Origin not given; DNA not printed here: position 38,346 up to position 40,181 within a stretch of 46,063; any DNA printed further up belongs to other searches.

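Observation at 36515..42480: Phage-borne NAD+ salvage set: NadE (Gln-dependent) + PncB/NAMPT-family PRTase + nicotinamidase-like hydrolase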

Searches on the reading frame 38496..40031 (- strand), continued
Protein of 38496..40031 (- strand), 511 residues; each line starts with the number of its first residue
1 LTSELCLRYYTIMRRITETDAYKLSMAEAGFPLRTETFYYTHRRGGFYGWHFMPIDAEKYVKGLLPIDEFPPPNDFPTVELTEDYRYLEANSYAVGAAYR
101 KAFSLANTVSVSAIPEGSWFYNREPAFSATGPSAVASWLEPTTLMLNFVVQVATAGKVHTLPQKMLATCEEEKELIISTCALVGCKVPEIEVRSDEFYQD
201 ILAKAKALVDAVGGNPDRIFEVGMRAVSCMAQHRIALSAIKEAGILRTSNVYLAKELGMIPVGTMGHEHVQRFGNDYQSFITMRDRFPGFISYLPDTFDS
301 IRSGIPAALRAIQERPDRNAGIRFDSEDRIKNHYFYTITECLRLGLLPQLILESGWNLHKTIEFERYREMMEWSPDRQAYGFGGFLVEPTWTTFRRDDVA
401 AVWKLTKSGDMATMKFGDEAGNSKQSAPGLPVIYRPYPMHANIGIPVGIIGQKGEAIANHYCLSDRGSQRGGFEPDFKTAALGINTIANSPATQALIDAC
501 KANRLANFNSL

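Call 78: find_encoding_contigs(protein=P0139, flank=10000, max_places=1)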
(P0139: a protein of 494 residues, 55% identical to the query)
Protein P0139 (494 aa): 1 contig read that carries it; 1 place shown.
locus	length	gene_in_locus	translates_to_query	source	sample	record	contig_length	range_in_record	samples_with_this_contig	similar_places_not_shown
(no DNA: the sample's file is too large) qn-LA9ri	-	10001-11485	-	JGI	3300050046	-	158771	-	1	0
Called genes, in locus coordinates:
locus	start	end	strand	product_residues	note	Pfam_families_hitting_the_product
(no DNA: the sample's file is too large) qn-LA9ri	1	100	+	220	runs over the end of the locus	PF00782:DSPc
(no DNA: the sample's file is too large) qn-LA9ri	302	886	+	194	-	PF03462:PCRF, PF00472:RF-1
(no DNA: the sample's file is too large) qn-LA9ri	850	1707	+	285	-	PF03161:LAGLIDADG_2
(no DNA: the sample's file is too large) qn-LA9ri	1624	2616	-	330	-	-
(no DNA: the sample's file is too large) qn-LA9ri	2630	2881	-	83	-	-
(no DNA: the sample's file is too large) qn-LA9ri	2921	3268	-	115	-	-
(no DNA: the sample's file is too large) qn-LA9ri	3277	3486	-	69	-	-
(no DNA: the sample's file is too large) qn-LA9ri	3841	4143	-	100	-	-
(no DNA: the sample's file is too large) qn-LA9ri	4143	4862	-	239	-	-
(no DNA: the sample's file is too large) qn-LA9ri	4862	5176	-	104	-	PF00166:Cpn10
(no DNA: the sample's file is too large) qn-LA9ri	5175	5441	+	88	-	-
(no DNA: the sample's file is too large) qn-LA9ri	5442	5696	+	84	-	-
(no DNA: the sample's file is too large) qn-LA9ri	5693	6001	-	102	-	-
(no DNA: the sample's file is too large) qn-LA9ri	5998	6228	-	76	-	-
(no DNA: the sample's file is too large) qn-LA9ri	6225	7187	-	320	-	PF03747:ADP_ribosyl_GH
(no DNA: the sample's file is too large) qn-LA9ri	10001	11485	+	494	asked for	-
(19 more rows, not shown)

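Call 79: find_encoding_contigs(protein=P0171, flank=10000, max_places=1)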
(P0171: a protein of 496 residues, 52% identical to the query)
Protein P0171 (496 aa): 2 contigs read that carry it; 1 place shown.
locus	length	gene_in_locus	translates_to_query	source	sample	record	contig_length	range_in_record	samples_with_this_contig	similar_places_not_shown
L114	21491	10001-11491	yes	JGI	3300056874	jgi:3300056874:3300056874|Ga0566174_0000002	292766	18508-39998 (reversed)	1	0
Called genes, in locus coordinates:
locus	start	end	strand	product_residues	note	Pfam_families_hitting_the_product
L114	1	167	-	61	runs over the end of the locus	-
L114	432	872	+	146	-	PF00076:RRM_1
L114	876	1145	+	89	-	-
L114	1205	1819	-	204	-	-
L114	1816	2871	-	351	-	-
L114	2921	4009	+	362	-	PF26125:AcrVA2-like (weak)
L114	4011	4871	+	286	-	PF00149:Metallophos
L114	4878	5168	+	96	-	-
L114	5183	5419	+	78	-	-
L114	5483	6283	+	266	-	PF01966:HD (weak)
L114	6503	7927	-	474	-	-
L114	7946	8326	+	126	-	-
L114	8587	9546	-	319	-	PF03747:ADP_ribosyl_GH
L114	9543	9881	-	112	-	-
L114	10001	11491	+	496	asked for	-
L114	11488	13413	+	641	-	PF00795:CN_hydrolase, PF02540:NAD_synthase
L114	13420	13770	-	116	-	-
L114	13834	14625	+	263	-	PF00112:Peptidase_C1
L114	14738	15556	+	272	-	-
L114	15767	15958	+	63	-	-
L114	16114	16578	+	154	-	-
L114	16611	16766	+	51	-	-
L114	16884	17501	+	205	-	-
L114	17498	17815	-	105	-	-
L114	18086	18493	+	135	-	-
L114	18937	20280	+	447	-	-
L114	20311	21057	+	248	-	-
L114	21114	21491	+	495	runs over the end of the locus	PF01555:N6_N4_Mtase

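Call 89: search_protein_families(library=pfam, proteins=[L103:486-1043:+, L101:4822-5469:+], max_evalue=0.01)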
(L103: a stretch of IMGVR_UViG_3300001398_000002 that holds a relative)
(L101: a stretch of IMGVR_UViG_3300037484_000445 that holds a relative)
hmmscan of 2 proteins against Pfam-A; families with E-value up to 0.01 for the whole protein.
L103:486-1043:+ (185 aa): 1 family
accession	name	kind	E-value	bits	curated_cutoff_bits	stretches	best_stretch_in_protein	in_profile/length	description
PF01467.32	CTP_transf_like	-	4.4e-13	50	21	1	6-156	1-132/133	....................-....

L101:4822-5469:+ (215 aa): 1 family
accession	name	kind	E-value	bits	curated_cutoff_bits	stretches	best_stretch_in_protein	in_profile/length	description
PF01467.32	CTP_transf_like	-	1.9e-10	41.5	21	1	33-182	2-132/133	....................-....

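Call 90: search_protein_families(library=ncbifam, proteins=[L103:486-1043:+, L101:4822-5469:+], max_evalue=0.01)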
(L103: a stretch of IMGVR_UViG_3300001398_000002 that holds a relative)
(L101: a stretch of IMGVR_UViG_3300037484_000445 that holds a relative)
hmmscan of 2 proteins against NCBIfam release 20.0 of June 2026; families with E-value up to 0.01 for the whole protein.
L103:486-1043:+ (185 aa): 15 families
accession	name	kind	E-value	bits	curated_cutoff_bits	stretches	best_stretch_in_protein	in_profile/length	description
TIGR00482.1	TIGR00482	equivalog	4.6e-29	101.8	112.45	1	6-184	1-194/194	nicotinate (nicotinamide) nucleotide adenylyltransferase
NF000840.1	PRK00071.1-3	equivalog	8.2e-24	84.2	150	1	2-184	6-198/201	nicotinate-nucleotide adenylyltransferase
NF000841.0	PRK00071.1-4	equivalog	1.3e-23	83.8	197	1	2-184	7-192/194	nicotinate-nucleotide adenylyltransferase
NF005519.0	PRK07152.1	equivalog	1.2e-20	73.8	315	1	4-185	3-185/361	nicotinate-nucleotide adenylyltransferase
NF000843.0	PRK00071.2-2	equivalog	7.5e-18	64.8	240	1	3-135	13-145/212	nicotinate-nucleotide adenylyltransferase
NF000839.0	PRK00071.1-1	equivalog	3.1e-16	60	187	1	4-134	8-140/219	nicotinate-nucleotide adenylyltransferase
NF000845.0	PRK00071.2-4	equivalog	4.7e-14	52.2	210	1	3-133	9-139/197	nicotinate-nucleotide adenylyltransferase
NF006479.0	PRK08887.1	equivalog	4.6e-12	46.1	164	1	1-109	1-111/174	nicotinate-nicotinamide nucleotide adenylyltransferase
NF005410.0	PRK06973.1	equivalog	6.3e-12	45.3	214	1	4-123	24-148/243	nicotinate-nucleotide adenylyltransferase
NF000846.0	PRK00071.2-5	equivalog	1.5e-09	37.7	329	1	4-132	21-149/210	nicotinate-nucleotide adenylyltransferase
NF000842.0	PRK00071.2-1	equivalog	2.3e-08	33.9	167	1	2-134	2-129/191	nicotinate-nucleotide adenylyltransferase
TIGR01510.1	coaD_prev_kdtB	equivalog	4.4e-08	33.3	103.3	1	4-75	1-69/155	pantetheine-phosphate adenylyltransferase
TIGR00125.1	cyt_tran_rel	domain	2.3e-05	24.5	27.7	1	4-43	1-37/65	adenylyltransferase/cytidyltransferase family protein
NF004160.0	PRK05627.1-3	equivalog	0.0022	16.7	295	0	5-26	18-39/325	bifunctional riboflavin kinase/FAD synthetase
NF004163.0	PRK05627.1-6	equivalog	0.0046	16.1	315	0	8-28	22-42/313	bifunctional riboflavin kinase/FAD synthetase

L101:4822-5469:+ (215 aa): 13 families
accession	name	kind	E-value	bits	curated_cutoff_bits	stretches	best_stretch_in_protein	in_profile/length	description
TIGR00482.1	TIGR00482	equivalog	2.4e-29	102.7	112.45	1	33-210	2-194/194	nicotinate (nicotinamide) nucleotide adenylyltransferase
NF005519.0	PRK07152.1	equivalog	3.1e-21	75.7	315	1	29-212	2-186/361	nicotinate-nucleotide adenylyltransferase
NF000839.0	PRK00071.1-1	equivalog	6.5e-19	68.7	187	1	29-161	7-141/219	nicotinate-nucleotide adenylyltransferase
NF000840.1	PRK00071.1-3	equivalog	7.4e-19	68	150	1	25-211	3-199/201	nicotinate-nucleotide adenylyltransferase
NF000843.0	PRK00071.2-2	equivalog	4.1e-18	65.6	240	1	28-166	12-150/212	nicotinate-nucleotide adenylyltransferase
NF000841.0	PRK00071.1-4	equivalog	3.4e-16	59.6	197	1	25-211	4-193/194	nicotinate-nucleotide adenylyltransferase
NF005410.0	PRK06973.1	equivalog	4.1e-15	55.7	214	1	12-147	6-146/243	nicotinate-nucleotide adenylyltransferase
NF000845.0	PRK00071.2-4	equivalog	4.5e-14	52.3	210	1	30-161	10-141/197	nicotinate-nucleotide adenylyltransferase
NF000842.0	PRK00071.2-1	equivalog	2.2e-11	43.7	167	1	29-212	3-186/191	nicotinate-nucleotide adenylyltransferase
NF006479.0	PRK08887.1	equivalog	2.7e-09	37.1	164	1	29-134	3-110/174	nicotinate-nicotinamide nucleotide adenylyltransferase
NF000846.0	PRK00071.2-5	equivalog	2.8e-09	36.8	329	1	24-159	15-150/210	nicotinate-nucleotide adenylyltransferase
TIGR01510.1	coaD_prev_kdtB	equivalog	1.3e-05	25.3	103.3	1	31-101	2-69/155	pantetheine-phosphate adenylyltransferase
TIGR00125.1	cyt_tran_rel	domain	0.0002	21.5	27.7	1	30-73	1-41/65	adenylyltransferase/cytidyltransferase family protein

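Call 92: find_related_loci(query=A3, collection=viral_contigs, flank=3000)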
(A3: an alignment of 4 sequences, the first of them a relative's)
Query A3 (185 aa) in viral_contigs; peptide patterns used: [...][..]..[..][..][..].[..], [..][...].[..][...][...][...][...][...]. (x = any residue, [..] = any of these).
70 stretches matched a pattern; 22 encode a relative of the query (tblastn E <= 1e-3); 22 distinct loci.
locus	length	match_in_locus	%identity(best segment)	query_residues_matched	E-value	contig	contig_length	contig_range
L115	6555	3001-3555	99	1-185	2e-124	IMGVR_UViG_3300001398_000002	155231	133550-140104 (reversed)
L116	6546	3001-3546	58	3-184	2e-69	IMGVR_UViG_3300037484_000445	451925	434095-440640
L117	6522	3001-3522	39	1-185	2e-40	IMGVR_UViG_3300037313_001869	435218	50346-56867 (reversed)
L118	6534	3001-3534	41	5-184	2e-36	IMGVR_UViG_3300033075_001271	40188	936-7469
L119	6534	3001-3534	41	5-184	2e-36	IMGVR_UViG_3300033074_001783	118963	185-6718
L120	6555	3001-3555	37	3-184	6e-27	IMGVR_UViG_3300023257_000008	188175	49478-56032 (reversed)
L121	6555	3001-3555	37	3-184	6e-27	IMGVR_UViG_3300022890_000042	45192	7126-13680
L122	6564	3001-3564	34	4-184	2e-24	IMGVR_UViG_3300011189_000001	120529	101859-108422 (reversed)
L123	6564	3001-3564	34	4-184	2e-24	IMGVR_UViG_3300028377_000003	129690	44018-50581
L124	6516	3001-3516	36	3-184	7e-22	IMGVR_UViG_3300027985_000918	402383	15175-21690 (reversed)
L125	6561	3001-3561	28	1-184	2e-16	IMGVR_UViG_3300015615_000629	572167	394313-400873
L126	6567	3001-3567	28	4-185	2e-14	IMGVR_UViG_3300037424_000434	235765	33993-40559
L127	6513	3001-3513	27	4-185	8e-15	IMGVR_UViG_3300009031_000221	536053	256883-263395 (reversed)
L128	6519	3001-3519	31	4-183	4e-16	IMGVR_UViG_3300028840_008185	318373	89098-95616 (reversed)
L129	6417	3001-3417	31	1-132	5e-12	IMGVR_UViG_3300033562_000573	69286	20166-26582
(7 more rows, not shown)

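Call 99: search_dna_similar(collection=phages, mode=protein, query=L103:486-1043:+, max_rows=40, max_evalue=0.001)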
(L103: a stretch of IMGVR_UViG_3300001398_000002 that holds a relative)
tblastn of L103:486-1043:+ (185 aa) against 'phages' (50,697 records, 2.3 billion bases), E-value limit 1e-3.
Records with a match: 19; places in all: 19; records where one place covers at least 80% of the query: 16.
Best place of each record, by identity: <60% 19.
By first word of the organism name: Listeria 6; Bacteriophage 6; Enterococcus 2; uncultured 2; Bacillus 2; Staphylococcus 1.
By host as written in the record: - 9; Listeria monocytogenes 6; Bacillus megaterium str. ATCC 43725 2; Enterococcus faecalis 1; Staphylococcus aureus 1.
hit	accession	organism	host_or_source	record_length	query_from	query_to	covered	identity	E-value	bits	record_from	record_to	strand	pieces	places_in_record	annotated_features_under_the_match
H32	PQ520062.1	Enterococcus phage IME_EF3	-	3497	2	184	99%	33.0%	9e-18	86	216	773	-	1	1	record has no annotation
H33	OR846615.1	Enterococcus phage Efs 1-1-1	Enterococcus faecalis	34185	2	184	99%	33.0%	1e-17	86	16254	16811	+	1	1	record has no annotation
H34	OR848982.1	Listeria phage LM 4-14-1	Listeria monocytogenes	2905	2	184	99%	30.1%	4e-16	81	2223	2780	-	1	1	record has no annotation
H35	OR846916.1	Listeria phage LM 4-11-1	Listeria monocytogenes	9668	4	184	98%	30.4%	1e-14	76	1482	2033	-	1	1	record has no annotation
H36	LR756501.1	uncultured phage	metagenomic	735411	2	184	99%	29.6%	8e-13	71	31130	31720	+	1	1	record has no annotation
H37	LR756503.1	uncultured phage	metagenomic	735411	2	184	99%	29.6%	8e-13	71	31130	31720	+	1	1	record has no annotation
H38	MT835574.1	Bacteriophage sp.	human fecal samples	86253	3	184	98%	29.1%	6e-10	63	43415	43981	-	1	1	record has no annotation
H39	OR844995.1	Staphylococcus phage SA 1306 Kay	Staphylococcus aureus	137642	1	184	99%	27.6%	9e-13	71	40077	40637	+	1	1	record has no annotation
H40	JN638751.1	Bacillus phage G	Bacillus megaterium str. ATCC 43725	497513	1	185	100%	27.0%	4e-5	49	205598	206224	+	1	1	281: gp281 | 282: gp282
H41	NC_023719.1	Bacillus phage G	Bacillus megaterium str. ATCC 43725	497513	1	185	100%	27.0%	4e-5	49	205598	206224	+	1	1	281: gp281 | 282: gp282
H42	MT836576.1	Bacteriophage sp.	human fecal samples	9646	1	184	99%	26.6%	2e-4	47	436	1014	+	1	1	record has no annotation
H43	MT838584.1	Bacteriophage sp.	human fecal samples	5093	1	184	99%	26.6%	7e-9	60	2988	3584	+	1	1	record has no annotation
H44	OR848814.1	Listeria phage LM 4-14-1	Listeria monocytogenes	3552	3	184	98%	26.6%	2e-11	67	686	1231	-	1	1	record has no annotation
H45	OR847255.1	Listeria phage LM 4-11-1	Listeria monocytogenes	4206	3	184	98%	26.6%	2e-11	67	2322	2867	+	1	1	record has no annotation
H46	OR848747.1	Listeria phage LM 4-14-1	Listeria monocytogenes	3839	4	184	98%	25.7%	2e-9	61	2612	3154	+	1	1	record has no annotation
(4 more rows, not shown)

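Call 100: search_dna_similar(collection=phages, mode=protein, query=L104:9992-11473:+, max_rows=30, max_evalue=0.001)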
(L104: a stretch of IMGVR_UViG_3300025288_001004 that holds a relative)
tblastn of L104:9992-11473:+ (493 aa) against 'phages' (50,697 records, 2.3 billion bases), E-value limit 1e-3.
Records with a match: 21; places in all: 21; records where one place covers at least 80% of the query: 0.
Best place of each record, by identity: <60% 21.
By first word of the organism name: Bacteriophage 13; Listeria 4; Bacillus 2; Enterococcus 1; Staphylococcus 1.
By host as written in the record: - 13; Listeria monocytogenes 4; Bacillus megaterium str. ATCC 43725 2; Enterococcus faecalis 1; Staphylococcus aureus 1.
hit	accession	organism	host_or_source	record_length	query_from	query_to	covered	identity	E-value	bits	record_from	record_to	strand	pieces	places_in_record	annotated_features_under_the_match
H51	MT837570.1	Bacteriophage sp.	human fecal samples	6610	196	413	44%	29.4%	2e-9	66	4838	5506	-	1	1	record has no annotation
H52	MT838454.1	Bacteriophage sp.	human fecal samples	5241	58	305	50%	25.6%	3e-9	66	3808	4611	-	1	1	record has no annotation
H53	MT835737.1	Bacteriophage sp.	human fecal samples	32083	196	413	44%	28.9%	3e-9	66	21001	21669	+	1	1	record has no annotation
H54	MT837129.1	Bacteriophage sp.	human fecal samples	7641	196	413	44%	28.5%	3e-9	66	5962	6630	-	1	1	record has no annotation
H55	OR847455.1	Listeria phage LM 4-11-1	Listeria monocytogenes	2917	225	411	38%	28.8%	2e-6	56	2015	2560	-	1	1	record has no annotation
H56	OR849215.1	Listeria phage LM 4-14-1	Listeria monocytogenes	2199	225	411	38%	28.8%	3e-6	56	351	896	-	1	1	record has no annotation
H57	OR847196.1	Listeria phage LM 4-11-1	Listeria monocytogenes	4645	225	411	38%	28.8%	3e-6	56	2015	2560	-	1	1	record has no annotation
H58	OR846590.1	Enterococcus phage Efs 1-1-1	Enterococcus faecalis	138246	163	307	29%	32.7%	1e-5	54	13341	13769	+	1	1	record has no annotation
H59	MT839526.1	Bacteriophage sp.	human fecal samples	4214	178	307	26%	33.6%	5e-9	65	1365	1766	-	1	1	record has no annotation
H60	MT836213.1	Bacteriophage sp.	human fecal samples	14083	188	321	27%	31.9%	4e-7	59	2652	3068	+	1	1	record has no annotation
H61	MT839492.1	Bacteriophage sp.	human fecal samples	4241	178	307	26%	31.9%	2e-7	60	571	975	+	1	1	record has no annotation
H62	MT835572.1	Bacteriophage sp.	human fecal samples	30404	160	305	30%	28.0%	4e-6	56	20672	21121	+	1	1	record has no annotation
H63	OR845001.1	Staphylococcus phage SA 1306 Kay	Staphylococcus aureus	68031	178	307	26%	31.1%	2e-6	56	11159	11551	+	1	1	record has no annotation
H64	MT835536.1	Bacteriophage sp.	human fecal samples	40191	188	307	24%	33.6%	2e-7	60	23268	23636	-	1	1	record has no annotation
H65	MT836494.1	Bacteriophage sp.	human fecal samples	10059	188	307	24%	32.8%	6e-7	58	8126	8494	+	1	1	record has no annotation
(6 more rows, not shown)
